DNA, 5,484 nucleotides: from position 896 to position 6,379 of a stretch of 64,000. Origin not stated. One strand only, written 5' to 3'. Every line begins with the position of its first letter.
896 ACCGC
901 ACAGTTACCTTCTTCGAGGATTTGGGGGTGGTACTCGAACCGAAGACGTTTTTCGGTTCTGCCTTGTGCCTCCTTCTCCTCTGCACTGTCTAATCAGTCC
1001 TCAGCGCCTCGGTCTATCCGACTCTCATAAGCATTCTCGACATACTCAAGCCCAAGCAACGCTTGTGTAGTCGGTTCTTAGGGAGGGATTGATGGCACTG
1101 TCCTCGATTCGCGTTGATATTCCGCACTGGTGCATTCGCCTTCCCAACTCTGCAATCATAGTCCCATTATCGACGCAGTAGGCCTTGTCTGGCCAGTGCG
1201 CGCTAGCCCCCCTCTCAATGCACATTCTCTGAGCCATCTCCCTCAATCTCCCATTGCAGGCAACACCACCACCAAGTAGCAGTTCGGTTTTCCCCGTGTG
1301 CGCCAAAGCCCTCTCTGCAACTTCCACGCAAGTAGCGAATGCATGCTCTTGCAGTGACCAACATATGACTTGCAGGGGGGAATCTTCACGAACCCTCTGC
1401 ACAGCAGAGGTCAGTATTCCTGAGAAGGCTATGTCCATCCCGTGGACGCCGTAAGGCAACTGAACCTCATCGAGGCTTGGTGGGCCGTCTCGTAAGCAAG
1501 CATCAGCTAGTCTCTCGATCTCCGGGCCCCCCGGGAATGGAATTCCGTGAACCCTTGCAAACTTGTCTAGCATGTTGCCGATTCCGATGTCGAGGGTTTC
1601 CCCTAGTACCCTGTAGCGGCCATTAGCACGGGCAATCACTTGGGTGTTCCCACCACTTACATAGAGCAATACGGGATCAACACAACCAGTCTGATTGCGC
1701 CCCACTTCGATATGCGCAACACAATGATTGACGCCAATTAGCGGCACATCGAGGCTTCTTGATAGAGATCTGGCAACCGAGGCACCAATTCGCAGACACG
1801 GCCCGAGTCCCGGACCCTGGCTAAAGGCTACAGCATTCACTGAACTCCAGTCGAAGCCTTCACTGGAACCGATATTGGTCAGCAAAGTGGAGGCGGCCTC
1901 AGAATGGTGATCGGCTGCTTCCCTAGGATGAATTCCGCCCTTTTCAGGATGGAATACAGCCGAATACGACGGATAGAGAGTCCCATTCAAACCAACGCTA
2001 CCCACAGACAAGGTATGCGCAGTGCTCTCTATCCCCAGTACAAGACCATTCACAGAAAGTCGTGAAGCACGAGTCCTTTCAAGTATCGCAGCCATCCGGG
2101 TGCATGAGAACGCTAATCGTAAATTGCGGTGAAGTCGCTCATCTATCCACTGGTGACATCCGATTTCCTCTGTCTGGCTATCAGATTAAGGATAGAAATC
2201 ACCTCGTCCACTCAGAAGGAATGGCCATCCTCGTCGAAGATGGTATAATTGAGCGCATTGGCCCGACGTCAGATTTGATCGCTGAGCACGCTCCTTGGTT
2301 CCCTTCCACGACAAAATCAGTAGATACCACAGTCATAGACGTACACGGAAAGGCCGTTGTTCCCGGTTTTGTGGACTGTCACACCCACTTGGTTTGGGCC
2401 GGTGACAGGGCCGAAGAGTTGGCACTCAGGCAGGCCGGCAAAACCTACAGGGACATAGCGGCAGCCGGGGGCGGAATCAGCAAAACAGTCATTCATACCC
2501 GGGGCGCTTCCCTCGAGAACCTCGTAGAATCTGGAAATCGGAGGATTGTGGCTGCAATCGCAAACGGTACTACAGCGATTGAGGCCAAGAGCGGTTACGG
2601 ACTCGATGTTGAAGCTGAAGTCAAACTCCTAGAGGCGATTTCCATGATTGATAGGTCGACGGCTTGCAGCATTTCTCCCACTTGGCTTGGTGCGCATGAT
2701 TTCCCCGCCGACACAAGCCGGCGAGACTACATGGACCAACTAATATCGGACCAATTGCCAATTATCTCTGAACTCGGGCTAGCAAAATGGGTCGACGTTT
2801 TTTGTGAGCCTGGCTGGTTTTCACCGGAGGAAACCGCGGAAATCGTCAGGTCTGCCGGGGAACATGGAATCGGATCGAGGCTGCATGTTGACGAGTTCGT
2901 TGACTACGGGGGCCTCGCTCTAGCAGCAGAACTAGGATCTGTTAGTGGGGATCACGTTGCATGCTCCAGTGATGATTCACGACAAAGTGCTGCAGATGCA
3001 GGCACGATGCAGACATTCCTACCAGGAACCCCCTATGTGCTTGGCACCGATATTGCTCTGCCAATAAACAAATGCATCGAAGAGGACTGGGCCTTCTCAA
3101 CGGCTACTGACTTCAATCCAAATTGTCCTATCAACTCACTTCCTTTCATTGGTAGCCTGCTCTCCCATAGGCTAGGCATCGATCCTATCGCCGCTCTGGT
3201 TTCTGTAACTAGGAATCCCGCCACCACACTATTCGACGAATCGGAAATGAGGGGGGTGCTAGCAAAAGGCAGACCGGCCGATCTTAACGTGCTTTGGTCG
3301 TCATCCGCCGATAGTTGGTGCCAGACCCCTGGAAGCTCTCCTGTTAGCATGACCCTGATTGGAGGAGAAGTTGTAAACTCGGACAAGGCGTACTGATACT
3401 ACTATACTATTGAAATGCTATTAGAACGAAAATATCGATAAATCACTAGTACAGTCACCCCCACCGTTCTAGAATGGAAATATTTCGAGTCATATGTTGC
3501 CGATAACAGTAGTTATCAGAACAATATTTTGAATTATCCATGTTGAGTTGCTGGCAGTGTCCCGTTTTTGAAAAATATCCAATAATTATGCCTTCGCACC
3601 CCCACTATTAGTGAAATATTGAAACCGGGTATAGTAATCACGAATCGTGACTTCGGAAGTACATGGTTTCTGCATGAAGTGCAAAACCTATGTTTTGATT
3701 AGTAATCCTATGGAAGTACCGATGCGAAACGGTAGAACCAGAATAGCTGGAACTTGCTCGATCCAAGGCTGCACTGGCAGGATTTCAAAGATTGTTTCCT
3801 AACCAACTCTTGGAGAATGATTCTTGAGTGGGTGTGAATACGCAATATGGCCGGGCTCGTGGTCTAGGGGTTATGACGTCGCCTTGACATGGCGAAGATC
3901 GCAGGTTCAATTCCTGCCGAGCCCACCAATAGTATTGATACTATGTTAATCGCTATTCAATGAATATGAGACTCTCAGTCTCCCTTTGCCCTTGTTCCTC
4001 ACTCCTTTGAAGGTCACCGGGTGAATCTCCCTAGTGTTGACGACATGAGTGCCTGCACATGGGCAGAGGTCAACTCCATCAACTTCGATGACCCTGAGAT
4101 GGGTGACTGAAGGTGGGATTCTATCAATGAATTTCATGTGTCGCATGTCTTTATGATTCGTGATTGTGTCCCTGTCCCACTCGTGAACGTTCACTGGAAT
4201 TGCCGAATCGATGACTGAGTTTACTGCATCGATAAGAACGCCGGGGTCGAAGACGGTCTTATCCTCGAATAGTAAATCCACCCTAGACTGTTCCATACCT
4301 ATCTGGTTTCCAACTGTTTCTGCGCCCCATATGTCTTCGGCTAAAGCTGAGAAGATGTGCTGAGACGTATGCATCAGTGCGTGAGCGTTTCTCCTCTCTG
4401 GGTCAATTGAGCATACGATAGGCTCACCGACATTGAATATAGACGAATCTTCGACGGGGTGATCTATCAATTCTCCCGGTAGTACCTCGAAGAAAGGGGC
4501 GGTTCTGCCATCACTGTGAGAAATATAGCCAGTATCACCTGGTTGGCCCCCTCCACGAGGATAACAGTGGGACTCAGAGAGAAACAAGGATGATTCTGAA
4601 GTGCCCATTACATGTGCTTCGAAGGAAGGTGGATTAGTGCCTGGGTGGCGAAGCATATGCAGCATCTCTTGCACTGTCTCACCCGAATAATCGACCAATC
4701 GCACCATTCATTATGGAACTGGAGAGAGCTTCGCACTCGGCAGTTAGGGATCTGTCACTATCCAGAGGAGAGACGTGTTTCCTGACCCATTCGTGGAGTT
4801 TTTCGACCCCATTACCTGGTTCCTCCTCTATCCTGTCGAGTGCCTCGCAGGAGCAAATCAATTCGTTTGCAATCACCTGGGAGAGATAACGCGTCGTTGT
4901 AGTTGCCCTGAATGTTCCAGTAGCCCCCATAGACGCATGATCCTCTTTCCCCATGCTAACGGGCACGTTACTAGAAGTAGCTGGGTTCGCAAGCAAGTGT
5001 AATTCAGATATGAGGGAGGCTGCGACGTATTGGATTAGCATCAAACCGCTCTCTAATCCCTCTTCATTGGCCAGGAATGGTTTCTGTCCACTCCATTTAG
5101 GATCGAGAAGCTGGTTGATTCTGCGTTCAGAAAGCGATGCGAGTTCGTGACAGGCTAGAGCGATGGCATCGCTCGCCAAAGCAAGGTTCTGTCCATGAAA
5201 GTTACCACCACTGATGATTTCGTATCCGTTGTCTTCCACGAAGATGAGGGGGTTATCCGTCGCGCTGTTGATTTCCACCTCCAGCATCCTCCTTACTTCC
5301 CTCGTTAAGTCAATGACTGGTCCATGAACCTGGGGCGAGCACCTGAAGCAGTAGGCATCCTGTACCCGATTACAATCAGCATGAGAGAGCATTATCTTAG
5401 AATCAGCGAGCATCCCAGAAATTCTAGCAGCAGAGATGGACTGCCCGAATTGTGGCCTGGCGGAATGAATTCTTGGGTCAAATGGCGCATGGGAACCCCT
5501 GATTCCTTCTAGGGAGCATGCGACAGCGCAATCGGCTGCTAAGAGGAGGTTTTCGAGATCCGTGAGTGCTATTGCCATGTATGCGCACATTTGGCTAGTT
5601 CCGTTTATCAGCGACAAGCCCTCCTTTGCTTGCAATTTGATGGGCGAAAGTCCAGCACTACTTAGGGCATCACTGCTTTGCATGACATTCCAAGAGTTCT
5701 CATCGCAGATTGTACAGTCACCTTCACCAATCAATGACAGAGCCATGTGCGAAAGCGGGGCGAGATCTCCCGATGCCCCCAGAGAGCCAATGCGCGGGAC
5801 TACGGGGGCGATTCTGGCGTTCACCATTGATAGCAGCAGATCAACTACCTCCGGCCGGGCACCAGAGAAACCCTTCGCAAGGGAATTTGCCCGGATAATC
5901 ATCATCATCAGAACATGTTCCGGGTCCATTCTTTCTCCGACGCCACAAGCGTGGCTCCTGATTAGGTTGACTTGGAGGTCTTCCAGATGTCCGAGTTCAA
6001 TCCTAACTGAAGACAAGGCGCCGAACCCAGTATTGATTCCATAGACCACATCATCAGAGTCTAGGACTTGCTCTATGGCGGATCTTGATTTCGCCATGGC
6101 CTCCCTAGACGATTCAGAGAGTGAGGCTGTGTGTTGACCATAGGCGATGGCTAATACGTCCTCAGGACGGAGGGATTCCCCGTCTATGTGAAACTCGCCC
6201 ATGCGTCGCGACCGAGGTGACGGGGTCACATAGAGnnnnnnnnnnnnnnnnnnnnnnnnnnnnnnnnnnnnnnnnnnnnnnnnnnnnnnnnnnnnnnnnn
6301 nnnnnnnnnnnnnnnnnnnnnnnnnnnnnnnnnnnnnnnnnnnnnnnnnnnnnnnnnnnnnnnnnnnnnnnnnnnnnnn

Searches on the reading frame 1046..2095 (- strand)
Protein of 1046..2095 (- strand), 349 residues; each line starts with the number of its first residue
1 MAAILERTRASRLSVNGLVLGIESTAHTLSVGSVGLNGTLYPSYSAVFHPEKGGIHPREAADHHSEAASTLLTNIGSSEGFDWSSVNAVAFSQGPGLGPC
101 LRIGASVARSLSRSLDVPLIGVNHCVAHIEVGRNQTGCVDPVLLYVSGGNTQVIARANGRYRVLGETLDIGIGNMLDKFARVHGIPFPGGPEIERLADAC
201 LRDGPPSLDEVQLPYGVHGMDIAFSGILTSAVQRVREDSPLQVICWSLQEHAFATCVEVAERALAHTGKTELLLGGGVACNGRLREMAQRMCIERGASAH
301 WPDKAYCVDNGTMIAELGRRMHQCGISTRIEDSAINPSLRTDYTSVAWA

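Call 58: search_protein_families(library=pfam, proteins=[window:1046-2095:-], max_evalue=0.0001)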
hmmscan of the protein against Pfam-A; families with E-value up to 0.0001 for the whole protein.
window:1046-2095:- (349 aa): 2 families
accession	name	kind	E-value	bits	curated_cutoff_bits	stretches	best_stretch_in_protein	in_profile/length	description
PF00814.31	TsaD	-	2.2e-75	254.2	24.8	1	48-315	13-263/264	tRNA N6-adenosine threonylcarbamoyltransferase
PF22521.2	HypF_C_2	-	8.2e-07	29.5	27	1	212-311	135-236/241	Carbamoyltransferase, Kae1-like Domain, second subdomain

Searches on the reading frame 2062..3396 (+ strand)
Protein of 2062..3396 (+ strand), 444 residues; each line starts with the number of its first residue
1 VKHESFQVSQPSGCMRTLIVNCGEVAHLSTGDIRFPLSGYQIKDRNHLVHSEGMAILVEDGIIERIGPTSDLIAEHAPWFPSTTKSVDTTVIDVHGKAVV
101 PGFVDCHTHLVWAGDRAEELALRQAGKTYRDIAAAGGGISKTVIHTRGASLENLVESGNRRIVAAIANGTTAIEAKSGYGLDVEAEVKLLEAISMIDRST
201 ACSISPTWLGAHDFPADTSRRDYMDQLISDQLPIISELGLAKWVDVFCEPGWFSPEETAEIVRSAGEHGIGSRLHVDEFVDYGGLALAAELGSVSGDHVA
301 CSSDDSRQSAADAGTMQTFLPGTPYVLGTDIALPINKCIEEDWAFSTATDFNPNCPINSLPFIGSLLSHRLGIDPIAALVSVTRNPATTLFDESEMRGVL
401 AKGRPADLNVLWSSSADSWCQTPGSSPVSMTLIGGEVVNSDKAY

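Call 58: search_protein_families(library=pfam, proteins=[window:2062-3396:+], max_evalue=0.0001)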
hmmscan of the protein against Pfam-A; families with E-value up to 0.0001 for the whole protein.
window:2062-3396:+ (444 aa): 2 families
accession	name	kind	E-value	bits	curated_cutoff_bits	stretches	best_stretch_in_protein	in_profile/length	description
PF07969.17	Amidohydro_3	-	3.5e-16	60.2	29.7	2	227-438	228-471/472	Amidohydrolase family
PF01979.26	Amidohydro_1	-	4.7e-07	29.8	25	0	99-173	2-53/345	Amidohydrolase family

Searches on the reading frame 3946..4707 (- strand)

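Call 58: search_protein_families(library=pfam, proteins=[window:3946-4707:-], max_evalue=0.0001)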
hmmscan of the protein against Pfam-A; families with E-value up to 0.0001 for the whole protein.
window:3946-4707:- (253 aa): 2 families
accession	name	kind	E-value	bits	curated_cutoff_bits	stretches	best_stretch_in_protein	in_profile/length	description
PF07973.19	tRNA_SAD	-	4.3e-08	33.4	24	1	204-246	1-43/44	Threonyl and Alanyl tRNA synthetase second additional domain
PF01411.24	tRNA-synt_2c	-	9.2e-06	24.9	30.3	1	29-104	475-551/552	tRNA synthetases class II (A)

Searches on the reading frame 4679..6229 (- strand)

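Call 58: search_protein_families(library=pfam, proteins=[window:4679-6229:-], max_evalue=0.0001)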
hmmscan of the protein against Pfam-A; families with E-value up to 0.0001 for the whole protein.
window:4679-6229:- (516 aa): 1 family
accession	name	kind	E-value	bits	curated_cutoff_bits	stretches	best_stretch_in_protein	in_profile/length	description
PF00221.24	Lyase_aromatic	-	3e-170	567.4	27.3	1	20-484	1-466/466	Aromatic amino acid lyase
